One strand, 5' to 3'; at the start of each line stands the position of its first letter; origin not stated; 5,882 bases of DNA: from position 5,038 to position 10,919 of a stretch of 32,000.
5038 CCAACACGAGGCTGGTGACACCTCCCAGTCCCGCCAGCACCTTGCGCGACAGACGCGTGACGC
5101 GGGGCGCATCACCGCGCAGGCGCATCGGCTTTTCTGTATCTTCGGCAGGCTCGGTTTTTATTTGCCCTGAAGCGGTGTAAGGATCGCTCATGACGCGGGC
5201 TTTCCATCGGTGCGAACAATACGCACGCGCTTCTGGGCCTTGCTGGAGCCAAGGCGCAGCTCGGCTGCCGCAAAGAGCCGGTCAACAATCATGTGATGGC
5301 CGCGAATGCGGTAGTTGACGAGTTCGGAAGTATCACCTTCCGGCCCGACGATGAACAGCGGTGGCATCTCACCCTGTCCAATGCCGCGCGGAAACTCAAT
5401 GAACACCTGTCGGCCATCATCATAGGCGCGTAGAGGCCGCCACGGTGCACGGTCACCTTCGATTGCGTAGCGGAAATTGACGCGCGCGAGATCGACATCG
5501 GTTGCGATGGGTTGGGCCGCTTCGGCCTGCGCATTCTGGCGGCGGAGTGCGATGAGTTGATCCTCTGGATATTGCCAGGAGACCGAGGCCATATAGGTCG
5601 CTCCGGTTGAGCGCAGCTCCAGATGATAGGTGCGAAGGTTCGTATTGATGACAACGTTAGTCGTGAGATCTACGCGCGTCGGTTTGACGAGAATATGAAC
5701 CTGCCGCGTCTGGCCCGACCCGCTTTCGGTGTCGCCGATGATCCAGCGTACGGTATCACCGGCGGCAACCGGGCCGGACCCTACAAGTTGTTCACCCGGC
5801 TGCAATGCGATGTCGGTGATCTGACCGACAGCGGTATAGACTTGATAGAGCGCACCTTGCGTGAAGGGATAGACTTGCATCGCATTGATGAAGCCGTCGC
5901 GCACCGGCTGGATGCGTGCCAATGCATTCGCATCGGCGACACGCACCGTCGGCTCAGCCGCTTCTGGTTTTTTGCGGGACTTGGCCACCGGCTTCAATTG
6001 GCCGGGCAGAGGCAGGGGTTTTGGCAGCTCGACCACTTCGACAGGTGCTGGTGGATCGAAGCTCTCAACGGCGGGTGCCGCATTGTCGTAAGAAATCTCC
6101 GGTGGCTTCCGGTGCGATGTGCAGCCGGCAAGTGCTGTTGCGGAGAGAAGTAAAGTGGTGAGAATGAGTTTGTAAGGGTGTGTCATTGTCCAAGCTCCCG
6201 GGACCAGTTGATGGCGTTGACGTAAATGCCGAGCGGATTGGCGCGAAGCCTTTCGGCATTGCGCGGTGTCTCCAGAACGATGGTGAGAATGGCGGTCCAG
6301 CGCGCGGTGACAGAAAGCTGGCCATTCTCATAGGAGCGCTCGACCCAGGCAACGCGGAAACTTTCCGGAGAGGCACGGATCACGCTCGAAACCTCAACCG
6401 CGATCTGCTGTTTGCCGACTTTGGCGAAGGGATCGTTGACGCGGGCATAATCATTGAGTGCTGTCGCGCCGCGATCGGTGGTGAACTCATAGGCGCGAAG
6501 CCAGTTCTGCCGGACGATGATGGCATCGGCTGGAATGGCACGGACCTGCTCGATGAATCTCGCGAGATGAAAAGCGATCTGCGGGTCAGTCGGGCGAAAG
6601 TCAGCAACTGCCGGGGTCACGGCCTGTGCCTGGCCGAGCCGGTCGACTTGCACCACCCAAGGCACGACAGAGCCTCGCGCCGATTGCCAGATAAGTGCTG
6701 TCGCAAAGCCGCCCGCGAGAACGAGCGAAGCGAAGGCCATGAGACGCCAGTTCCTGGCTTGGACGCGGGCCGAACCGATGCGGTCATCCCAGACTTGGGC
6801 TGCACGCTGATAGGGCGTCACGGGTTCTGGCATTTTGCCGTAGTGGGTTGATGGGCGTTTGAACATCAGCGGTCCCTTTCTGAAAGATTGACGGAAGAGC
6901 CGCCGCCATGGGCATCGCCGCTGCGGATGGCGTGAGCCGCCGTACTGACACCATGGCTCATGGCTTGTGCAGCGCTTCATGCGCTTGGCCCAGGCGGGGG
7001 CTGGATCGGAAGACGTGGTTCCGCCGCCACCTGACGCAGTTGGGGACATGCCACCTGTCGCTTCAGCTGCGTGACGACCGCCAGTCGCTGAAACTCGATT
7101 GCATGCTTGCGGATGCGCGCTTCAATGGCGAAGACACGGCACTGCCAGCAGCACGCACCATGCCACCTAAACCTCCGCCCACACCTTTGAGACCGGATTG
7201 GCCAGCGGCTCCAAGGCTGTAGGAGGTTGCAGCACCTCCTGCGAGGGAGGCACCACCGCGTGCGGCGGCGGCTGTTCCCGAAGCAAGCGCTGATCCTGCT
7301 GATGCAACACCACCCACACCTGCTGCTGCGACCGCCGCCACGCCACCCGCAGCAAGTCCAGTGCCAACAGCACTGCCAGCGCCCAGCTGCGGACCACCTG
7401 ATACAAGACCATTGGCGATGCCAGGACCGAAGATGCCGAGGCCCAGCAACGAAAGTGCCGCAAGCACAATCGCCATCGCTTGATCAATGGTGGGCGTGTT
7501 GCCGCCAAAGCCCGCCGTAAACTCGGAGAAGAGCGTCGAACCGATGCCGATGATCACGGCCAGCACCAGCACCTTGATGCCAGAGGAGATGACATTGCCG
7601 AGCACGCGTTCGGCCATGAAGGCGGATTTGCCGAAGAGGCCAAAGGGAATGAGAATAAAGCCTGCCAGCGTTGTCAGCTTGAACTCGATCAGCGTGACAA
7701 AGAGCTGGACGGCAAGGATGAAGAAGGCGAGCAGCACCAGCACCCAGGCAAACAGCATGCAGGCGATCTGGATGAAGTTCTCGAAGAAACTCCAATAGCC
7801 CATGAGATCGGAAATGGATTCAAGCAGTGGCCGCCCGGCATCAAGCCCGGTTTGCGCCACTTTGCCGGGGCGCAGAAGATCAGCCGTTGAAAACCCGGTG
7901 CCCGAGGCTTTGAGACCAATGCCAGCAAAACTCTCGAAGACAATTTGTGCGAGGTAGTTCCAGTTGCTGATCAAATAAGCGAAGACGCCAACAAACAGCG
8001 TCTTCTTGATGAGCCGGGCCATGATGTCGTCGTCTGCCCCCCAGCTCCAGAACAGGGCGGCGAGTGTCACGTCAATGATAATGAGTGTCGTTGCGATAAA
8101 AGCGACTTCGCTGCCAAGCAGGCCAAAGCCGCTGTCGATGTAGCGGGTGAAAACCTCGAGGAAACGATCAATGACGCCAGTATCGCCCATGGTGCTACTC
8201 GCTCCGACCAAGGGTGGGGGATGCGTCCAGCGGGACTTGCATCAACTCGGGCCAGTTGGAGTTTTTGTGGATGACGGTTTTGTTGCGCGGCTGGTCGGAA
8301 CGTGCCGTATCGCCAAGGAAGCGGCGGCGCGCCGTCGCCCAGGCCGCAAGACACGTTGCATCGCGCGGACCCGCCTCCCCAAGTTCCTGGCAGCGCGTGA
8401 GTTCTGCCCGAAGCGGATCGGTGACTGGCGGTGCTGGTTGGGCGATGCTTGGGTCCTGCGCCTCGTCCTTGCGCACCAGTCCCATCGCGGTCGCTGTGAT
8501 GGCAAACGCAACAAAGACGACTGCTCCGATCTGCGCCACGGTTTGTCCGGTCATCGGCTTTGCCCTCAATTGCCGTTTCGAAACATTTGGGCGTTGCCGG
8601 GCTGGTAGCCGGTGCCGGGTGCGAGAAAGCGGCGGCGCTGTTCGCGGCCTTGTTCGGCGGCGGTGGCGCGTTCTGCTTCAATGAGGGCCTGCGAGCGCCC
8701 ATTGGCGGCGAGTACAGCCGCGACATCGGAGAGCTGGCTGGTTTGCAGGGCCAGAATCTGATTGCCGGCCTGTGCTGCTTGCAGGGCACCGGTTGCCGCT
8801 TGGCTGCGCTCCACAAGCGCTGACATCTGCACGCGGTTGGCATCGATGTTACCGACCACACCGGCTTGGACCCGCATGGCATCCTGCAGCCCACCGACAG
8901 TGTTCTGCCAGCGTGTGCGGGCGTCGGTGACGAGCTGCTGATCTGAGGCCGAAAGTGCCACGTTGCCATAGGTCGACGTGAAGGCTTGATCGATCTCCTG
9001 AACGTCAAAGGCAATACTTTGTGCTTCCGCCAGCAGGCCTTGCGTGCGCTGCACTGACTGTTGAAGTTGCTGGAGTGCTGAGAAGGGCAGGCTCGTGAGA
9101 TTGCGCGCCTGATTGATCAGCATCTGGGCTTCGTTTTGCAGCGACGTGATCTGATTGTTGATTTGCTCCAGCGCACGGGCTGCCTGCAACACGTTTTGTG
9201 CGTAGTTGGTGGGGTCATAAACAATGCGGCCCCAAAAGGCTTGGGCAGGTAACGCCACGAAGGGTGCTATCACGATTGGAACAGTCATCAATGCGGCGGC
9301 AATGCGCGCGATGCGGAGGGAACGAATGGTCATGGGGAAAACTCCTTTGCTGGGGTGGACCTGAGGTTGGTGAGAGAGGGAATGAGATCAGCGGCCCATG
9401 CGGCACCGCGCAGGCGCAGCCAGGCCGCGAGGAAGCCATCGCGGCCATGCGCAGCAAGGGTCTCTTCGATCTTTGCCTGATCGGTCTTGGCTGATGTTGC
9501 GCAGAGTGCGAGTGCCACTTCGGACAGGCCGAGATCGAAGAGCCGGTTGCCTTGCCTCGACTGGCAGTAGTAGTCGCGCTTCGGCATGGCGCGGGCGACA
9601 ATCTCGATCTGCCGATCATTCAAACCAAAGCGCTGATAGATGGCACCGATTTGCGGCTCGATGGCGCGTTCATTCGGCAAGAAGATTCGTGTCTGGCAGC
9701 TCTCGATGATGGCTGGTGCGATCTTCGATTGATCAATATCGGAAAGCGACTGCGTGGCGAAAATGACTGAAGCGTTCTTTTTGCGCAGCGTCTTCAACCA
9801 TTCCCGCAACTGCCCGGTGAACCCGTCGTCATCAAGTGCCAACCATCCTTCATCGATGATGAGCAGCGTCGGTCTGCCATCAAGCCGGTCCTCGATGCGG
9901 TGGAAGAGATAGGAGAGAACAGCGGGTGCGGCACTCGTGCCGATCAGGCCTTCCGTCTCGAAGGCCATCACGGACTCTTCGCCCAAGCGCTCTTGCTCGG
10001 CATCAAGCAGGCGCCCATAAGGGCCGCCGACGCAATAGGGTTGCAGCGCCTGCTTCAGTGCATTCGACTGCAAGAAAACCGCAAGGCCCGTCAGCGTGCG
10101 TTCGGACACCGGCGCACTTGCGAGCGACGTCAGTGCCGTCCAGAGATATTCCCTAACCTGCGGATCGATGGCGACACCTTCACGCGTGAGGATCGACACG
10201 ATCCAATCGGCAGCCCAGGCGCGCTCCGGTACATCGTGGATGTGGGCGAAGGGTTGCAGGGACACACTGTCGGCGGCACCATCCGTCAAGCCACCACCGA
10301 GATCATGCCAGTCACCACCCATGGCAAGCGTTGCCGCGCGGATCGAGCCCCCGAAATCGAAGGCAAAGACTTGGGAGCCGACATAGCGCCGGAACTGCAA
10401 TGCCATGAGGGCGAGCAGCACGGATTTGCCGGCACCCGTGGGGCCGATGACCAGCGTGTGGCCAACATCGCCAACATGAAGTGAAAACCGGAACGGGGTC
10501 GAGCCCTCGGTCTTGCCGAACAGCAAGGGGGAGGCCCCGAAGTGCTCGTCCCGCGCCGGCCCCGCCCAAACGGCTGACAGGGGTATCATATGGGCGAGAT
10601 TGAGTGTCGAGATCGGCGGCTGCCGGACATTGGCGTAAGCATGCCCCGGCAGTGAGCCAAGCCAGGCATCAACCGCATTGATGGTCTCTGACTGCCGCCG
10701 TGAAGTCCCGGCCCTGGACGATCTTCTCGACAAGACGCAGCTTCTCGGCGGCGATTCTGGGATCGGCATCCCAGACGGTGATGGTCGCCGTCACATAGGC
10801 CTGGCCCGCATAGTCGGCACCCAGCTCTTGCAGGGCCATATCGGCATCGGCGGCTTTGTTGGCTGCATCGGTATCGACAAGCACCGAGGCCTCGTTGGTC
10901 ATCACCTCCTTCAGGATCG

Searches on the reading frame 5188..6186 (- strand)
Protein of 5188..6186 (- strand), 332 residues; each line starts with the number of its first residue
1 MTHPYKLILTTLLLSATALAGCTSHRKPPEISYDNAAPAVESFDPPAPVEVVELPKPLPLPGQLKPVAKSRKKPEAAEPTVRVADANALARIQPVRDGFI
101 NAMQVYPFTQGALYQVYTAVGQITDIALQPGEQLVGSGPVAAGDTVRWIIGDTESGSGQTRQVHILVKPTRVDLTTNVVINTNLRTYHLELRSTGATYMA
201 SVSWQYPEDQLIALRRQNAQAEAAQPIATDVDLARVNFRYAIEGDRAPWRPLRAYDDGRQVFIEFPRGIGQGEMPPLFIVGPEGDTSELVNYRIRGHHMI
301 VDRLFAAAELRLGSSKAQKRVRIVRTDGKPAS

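Call 9: search_protein_families(library=pfam, proteins=[window:5188-6186:-], max_evalue=0.001)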
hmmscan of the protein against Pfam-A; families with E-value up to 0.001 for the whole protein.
window:5188-6186:- (332 aa): 1 family
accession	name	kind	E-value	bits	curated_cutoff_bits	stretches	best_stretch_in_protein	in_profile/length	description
PF03524.21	CagX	-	1.8e-69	234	34.2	1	101-326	1-198/198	Conjugal transfer protein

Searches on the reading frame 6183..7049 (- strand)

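Call 9: search_protein_families(library=pfam, proteins=[window:6183-7049:-], max_evalue=0.001)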
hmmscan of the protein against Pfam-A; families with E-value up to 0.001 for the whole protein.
window:6183-7049:- (288 aa): 1 family
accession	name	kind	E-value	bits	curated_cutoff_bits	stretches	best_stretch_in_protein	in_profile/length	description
PF04335.19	VirB8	-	1.3e-66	224.9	23.2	1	82-285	1-213/213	VirB8 protein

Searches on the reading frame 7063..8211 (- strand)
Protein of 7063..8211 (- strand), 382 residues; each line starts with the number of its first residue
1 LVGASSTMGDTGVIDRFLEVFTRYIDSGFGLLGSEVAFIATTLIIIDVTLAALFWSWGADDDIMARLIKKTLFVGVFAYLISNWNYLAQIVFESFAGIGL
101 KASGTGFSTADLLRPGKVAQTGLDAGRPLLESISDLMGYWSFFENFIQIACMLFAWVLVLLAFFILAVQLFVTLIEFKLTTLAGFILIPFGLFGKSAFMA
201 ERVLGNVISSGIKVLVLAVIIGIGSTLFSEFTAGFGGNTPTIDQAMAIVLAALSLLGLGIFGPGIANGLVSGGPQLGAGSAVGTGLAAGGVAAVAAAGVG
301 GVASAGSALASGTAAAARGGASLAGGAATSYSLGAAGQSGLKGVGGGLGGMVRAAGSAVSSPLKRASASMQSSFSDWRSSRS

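Call 9: search_protein_families(library=pfam, proteins=[window:7063-8211:-], max_evalue=0.001)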
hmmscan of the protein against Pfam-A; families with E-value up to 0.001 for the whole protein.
window:7063-8211:- (382 aa): 1 family
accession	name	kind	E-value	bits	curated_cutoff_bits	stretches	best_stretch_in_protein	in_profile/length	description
PF04610.19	TrbL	-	9.7e-58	195.9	25.9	1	44-261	1-214/215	TrbL/VirB6 plasmid conjugal transfer protein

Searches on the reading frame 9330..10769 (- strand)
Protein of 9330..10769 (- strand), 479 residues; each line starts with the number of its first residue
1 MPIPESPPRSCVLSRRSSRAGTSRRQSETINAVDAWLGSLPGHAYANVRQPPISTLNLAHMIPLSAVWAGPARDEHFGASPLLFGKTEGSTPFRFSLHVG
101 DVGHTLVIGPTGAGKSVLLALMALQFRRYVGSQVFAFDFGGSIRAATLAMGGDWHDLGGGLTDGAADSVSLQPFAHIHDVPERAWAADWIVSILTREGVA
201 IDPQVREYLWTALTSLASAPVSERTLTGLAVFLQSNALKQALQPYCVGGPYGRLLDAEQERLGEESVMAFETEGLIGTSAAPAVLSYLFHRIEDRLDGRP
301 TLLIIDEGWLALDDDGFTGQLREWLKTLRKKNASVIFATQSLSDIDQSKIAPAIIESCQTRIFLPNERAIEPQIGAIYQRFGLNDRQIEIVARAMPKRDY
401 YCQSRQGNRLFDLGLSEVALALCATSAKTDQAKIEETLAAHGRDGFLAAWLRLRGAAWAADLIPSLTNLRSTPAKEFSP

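Call 9: search_protein_families(library=pfam, proteins=[window:9330-10769:-], max_evalue=0.001)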
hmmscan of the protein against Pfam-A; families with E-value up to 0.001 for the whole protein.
window:9330-10769:- (479 aa): 3 families
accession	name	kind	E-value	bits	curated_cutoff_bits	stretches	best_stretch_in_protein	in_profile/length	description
PF19044.6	P-loop_TraG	-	8.6e-15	54.7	25.8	1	237-392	183-343/413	TraG P-loop domain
PF13401.12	AAA_22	-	9.7e-05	23.1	27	0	103-131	6-33/130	AAA domain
PF12846.13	AAA_10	-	0.00052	19.6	27.5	0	103-125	22-44/362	AAA-like domain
